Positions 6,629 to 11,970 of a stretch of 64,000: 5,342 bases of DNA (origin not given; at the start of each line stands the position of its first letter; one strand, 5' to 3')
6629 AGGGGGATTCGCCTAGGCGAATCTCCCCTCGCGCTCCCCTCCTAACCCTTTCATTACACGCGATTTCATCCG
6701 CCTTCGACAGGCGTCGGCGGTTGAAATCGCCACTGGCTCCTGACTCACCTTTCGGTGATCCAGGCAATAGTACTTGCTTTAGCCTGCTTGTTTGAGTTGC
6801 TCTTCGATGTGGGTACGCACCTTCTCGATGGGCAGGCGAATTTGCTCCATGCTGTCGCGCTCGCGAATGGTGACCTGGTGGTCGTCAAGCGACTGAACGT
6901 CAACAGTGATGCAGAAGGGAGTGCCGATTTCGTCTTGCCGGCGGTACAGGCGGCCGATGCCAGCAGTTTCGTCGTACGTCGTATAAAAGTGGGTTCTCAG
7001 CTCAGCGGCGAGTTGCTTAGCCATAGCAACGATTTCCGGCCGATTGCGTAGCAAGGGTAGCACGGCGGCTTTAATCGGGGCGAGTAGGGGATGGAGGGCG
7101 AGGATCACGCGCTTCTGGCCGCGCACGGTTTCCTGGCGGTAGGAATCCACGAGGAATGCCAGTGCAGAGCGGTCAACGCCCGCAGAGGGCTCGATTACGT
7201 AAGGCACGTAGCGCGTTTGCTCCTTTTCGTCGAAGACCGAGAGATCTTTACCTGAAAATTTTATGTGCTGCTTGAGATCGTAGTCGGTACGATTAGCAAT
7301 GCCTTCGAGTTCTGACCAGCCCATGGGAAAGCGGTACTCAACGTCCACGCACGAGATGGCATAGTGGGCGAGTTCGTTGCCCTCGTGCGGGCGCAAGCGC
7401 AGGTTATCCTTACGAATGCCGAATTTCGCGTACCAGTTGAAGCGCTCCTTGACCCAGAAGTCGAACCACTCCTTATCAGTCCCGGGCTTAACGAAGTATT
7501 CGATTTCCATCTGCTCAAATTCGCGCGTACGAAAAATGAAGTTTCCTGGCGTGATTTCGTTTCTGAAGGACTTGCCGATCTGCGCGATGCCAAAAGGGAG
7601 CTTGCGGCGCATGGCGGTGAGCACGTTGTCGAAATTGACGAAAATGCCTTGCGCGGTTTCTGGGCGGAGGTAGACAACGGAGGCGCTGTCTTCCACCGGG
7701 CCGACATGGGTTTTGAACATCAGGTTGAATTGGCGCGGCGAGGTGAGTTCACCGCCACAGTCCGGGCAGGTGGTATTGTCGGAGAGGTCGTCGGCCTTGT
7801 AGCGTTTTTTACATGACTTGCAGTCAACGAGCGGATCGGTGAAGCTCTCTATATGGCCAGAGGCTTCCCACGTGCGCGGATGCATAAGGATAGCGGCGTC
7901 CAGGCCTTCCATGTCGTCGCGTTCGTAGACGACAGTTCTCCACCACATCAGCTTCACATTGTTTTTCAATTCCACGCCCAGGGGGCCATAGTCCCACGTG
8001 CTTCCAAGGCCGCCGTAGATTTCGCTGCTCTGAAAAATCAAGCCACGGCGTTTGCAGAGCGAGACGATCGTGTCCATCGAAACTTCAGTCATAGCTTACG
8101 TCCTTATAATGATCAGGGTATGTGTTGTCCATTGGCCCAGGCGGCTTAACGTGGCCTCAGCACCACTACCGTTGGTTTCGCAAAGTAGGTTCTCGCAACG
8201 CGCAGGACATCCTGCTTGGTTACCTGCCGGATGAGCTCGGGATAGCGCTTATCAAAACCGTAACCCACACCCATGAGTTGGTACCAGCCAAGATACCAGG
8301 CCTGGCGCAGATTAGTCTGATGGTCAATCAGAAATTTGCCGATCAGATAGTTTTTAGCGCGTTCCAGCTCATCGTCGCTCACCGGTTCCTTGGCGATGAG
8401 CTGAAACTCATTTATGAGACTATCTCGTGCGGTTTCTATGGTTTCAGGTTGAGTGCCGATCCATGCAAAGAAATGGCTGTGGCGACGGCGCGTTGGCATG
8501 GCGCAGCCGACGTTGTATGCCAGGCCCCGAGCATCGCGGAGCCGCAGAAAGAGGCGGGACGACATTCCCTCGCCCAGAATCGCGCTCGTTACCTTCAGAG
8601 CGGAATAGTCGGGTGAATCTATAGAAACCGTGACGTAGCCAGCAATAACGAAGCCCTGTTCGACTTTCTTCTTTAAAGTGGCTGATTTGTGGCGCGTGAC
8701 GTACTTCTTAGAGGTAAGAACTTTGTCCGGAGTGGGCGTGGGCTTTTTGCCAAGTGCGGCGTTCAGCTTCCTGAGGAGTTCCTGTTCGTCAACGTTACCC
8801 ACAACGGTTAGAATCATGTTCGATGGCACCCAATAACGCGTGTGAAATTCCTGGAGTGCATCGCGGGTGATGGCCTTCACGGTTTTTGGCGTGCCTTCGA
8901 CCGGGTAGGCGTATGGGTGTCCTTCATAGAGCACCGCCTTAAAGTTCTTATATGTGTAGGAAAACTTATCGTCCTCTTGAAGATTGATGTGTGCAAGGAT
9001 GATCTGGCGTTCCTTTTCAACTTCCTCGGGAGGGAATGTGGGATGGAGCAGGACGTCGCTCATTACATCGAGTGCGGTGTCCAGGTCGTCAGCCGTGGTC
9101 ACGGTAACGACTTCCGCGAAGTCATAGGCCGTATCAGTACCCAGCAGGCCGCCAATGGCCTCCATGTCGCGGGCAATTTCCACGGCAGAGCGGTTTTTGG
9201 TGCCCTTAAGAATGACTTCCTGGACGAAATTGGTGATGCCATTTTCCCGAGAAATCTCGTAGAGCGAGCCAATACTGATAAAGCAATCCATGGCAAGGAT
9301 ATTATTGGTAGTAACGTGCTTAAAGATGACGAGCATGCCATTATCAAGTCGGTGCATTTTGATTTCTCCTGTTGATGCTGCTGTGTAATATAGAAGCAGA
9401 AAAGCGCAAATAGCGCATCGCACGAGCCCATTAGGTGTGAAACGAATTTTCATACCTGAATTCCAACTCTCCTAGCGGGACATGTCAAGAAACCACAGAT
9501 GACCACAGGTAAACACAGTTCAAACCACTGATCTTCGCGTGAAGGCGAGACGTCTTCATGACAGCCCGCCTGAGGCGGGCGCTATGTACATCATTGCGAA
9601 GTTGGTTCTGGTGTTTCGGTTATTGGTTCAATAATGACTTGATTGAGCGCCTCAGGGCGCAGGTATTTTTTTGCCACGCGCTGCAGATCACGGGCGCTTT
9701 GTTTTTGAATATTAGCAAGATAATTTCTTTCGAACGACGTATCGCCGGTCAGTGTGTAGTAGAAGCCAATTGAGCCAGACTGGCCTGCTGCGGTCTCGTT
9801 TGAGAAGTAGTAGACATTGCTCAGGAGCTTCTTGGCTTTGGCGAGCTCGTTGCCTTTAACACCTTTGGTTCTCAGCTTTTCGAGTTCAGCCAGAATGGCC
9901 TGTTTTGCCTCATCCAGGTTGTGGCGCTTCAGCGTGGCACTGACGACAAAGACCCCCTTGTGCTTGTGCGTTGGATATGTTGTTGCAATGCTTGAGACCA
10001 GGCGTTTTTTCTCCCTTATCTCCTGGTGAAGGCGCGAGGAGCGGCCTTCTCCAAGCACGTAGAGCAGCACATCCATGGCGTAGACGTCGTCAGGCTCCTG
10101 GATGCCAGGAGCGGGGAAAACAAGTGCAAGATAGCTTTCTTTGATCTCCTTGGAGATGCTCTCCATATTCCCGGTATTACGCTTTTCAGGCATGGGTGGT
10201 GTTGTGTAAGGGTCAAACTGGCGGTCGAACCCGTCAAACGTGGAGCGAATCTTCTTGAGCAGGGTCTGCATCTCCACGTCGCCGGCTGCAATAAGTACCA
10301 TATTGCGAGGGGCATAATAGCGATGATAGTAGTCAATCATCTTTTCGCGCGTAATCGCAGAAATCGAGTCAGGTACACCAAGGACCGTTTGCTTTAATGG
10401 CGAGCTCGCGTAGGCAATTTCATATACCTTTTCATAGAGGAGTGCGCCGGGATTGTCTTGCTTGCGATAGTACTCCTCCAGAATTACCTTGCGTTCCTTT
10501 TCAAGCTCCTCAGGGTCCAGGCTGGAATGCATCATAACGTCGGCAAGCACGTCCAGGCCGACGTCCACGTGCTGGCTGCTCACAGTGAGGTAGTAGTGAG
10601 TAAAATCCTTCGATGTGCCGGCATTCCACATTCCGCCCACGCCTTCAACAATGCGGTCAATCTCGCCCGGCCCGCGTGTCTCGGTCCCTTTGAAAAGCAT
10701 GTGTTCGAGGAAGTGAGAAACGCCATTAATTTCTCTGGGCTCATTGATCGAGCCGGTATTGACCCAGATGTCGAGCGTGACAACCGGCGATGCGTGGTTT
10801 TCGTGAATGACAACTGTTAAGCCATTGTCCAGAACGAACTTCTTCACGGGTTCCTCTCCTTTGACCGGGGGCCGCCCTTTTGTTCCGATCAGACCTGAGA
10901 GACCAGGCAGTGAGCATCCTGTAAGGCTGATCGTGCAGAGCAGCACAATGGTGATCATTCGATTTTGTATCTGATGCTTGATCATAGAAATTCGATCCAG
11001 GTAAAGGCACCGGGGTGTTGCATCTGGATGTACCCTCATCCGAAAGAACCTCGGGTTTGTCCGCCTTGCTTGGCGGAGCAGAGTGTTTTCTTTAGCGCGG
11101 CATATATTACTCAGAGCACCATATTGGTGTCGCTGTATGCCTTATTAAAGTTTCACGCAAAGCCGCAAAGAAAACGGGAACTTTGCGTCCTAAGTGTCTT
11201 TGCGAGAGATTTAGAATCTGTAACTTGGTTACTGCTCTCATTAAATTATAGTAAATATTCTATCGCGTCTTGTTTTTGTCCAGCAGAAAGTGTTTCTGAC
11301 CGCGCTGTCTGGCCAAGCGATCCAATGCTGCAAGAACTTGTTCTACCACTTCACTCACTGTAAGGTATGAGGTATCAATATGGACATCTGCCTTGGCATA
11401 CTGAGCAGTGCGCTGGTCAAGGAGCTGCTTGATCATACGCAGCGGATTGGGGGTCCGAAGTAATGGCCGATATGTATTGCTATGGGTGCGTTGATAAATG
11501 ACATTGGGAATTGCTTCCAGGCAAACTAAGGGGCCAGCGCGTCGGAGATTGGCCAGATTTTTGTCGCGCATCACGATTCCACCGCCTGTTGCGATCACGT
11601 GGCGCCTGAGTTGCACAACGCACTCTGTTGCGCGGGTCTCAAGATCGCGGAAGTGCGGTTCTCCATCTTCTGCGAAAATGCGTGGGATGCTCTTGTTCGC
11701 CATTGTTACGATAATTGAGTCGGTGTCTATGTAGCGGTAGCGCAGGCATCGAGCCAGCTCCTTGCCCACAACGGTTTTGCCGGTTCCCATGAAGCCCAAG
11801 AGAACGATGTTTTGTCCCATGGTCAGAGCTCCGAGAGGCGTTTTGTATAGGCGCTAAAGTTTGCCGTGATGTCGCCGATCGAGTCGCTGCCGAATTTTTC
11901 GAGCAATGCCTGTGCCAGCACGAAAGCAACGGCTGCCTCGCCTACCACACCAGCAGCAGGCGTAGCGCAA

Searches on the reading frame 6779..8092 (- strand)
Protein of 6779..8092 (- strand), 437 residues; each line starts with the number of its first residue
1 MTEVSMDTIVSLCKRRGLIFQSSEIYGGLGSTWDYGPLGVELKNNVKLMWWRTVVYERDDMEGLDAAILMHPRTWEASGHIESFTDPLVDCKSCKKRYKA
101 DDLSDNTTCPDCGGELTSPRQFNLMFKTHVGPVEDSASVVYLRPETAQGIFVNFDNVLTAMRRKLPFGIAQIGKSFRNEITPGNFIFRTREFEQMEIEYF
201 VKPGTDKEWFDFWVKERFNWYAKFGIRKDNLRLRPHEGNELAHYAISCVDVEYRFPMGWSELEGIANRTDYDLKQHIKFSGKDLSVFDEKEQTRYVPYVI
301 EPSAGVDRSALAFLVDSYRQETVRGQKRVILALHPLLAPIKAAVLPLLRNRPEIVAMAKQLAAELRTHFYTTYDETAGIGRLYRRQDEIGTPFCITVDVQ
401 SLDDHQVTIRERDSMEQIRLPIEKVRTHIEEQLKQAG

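Call 29: search_protein_families(library=pfam, proteins=[window:6779-8092:-], max_evalue=0.00001)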
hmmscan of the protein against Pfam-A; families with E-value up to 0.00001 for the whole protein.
window:6779-8092:- (437 aa): 2 families
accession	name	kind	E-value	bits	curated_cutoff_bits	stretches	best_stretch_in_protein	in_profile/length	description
PF03129.25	HGTP_anticodon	-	2.4e-18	66.5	21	1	341-431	1-93/94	Anticodon binding domain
PF00587.30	tRNA-synt_2b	-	6.5e-11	43.1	29.3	1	138-308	9-170/179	tRNA synthetase class II core domain (G, H, P, S and T)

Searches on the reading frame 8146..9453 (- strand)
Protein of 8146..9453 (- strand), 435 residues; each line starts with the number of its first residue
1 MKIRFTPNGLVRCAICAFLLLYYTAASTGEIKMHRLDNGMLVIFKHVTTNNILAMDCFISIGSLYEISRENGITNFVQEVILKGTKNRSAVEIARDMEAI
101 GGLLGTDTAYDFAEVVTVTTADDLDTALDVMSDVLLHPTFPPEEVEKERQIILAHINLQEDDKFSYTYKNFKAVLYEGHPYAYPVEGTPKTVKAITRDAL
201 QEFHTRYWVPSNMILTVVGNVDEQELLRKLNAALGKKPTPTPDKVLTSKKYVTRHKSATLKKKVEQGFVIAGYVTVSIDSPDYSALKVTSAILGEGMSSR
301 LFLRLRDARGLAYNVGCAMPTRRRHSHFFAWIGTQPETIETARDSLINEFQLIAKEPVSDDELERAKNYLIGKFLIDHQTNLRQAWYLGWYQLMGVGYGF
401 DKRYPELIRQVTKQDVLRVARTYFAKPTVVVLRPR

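Call 29: search_protein_families(library=pfam, proteins=[window:8146-9453:-], max_evalue=0.00001)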
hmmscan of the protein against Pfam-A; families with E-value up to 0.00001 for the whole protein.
window:8146-9453:- (435 aa): 2 families
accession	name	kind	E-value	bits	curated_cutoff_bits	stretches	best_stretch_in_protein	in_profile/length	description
PF05193.26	Peptidase_M16_C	-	1.1e-35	123.6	23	1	195-369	2-180/181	Peptidase M16 inactive domain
PF00675.25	Peptidase_M16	-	8e-21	74.9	22.3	1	43-188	3-148/149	Insulinase (Peptidase family M16)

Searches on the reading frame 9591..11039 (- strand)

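Call 29: search_protein_families(library=pfam, proteins=[window:9591-11039:-], max_evalue=0.00001)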
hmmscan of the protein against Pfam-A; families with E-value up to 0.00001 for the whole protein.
window:9591-11039:- (482 aa): 2 families
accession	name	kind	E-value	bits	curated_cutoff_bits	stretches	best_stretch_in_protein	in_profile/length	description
PF00675.25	Peptidase_M16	-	1.9e-39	135.4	22.3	1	76-220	2-146/149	Insulinase (Peptidase family M16)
PF05193.26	Peptidase_M16_C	-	2.1e-39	135.7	23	1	229-406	2-181/181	Peptidase M16 inactive domain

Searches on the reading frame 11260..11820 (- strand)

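Call 29: search_protein_families(library=pfam, proteins=[window:11260-11820:-], max_evalue=0.00001)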
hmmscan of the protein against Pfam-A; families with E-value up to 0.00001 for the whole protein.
window:11260-11820:- (186 aa): 2 families
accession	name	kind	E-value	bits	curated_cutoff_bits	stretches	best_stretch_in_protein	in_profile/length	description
PF01202.28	SKI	-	2.1e-41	142.1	22.1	1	11-166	1-158/159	Shikimate kinase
PF02224.24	Cytidylate_kin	-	1.5e-06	28.5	26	0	9-44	5-40/211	Cytidylate kinase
